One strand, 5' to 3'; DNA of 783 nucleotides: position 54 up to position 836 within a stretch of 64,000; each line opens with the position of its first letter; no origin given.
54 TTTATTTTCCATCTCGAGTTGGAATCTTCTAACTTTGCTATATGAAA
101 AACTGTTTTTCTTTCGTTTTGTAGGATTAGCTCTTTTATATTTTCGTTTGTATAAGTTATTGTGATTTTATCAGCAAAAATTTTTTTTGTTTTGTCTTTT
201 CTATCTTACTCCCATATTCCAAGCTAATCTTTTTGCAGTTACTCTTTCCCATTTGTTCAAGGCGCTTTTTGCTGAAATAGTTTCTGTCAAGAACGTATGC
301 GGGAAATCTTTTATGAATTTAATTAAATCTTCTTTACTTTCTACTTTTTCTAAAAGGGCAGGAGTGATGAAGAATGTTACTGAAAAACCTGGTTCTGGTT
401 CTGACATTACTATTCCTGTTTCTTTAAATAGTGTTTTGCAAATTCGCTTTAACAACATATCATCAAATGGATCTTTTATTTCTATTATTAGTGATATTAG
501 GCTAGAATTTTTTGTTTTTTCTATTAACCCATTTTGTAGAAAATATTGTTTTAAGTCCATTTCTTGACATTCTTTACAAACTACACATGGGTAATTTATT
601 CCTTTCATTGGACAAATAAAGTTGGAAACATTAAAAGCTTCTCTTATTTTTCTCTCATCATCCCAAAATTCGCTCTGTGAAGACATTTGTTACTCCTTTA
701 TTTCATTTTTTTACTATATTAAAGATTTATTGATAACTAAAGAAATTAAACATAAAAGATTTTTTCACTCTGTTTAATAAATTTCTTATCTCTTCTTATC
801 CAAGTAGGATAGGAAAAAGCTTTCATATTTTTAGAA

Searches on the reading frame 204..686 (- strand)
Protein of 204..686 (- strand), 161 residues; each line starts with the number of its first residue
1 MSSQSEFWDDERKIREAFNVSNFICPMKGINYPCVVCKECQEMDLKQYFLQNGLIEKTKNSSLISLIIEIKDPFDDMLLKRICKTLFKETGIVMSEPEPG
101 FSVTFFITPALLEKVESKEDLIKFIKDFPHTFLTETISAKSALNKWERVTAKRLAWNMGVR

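Call 60: search_protein_families(library=pfam, proteins=[window:204-686:-], max_evalue=0.001)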
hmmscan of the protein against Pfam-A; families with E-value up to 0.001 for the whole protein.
window:204-686:- (161 aa): 1 family
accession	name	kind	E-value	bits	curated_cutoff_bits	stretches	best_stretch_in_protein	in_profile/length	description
PF05856.17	ARPC4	-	2.9e-09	37.2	22.2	1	52-153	60-163/167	ARP2/3 complex 20 kDa subunit (ARPC4)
